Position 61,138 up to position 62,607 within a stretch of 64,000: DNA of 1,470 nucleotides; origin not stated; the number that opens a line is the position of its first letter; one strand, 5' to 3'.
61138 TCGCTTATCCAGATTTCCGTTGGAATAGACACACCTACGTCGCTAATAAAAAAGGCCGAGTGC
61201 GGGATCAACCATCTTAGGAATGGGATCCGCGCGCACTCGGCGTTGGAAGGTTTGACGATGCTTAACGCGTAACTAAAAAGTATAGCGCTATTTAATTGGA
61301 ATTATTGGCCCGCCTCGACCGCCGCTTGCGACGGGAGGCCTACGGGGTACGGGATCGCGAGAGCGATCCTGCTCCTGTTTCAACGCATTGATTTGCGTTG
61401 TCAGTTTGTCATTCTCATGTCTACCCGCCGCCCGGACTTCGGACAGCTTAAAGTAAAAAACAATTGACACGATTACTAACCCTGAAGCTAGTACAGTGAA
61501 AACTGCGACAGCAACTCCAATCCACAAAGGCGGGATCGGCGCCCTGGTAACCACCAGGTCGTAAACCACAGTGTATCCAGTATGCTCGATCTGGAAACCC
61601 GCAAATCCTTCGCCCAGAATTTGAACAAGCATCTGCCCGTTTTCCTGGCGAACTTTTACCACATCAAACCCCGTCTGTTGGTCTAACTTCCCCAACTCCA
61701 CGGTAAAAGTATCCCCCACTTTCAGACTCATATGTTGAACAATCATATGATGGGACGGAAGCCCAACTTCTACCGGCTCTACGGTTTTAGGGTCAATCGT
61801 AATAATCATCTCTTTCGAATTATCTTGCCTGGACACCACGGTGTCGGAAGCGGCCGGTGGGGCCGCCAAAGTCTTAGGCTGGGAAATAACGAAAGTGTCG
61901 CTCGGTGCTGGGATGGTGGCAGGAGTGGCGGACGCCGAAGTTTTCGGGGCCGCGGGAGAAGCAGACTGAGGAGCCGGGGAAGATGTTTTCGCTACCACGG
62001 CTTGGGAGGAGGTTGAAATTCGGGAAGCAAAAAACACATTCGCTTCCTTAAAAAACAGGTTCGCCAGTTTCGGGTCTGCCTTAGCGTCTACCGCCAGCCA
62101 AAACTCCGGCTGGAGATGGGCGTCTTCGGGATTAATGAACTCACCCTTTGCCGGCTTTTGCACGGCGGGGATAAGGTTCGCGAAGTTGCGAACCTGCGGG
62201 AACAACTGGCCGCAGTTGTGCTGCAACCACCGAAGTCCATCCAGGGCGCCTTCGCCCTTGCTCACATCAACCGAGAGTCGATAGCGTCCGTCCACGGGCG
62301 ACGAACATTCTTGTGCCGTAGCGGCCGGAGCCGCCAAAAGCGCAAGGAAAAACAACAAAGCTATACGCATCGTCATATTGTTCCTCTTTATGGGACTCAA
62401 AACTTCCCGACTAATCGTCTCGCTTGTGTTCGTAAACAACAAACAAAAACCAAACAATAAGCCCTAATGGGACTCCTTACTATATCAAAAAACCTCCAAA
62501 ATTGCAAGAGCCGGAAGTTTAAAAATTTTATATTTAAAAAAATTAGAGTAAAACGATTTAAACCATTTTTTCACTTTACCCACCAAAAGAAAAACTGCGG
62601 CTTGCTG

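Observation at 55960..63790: GC-rich island of about 7.8 kb encoding a divergent TubZ/FtsZ-like GTPase plus proline-rich secreted and membrane proteins, sitting next to the canonical ftsZ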

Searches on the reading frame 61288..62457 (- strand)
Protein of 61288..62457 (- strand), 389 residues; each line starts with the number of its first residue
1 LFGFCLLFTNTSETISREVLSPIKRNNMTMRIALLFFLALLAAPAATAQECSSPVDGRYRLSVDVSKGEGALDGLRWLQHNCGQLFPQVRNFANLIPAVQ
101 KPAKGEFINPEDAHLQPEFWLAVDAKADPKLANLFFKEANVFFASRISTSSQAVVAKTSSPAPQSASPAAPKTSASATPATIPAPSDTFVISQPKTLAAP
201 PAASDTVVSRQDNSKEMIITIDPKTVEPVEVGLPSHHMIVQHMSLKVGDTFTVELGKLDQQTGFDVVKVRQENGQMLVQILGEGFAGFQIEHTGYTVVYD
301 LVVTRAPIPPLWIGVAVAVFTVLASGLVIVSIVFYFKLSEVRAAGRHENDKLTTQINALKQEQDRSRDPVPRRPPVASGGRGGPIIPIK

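Call 3: search_protein_families(library=pfam, proteins=[window:61288-62457:-], max_evalue=1)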
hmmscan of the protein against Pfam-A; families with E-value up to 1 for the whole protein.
window:61288-62457:- (389 aa): 1 family
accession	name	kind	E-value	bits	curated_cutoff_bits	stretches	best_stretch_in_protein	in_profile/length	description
PF04977.20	DivIC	-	0.26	11.5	28.9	1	319-368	3-53/80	Septum formation initiator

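Call 11: search_protein_families(library=ncbifam, proteins=[window:61288-62457:-], max_evalue=0.1)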
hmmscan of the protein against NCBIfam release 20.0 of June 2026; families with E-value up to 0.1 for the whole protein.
window:61288-62457:- (389 aa): 1 family
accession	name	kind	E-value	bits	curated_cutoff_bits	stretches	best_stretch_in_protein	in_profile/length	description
NF033820.0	STM0539_fam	subfamily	0.027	14.1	50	1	152-254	7-107/141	STM0539 family protein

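Call 89: search_protein_families(library=padloc, proteins=[window:61288-62457:-], max_evalue=0.01)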
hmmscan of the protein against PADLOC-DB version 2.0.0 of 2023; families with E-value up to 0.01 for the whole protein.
window:61288-62457:- (389 aa): 0 families

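Call 90: search_protein_families(library=phrogs, proteins=[window:61288-62457:-], max_evalue=0.01)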
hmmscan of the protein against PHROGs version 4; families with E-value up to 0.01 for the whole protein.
window:61288-62457:- (389 aa): 0 families
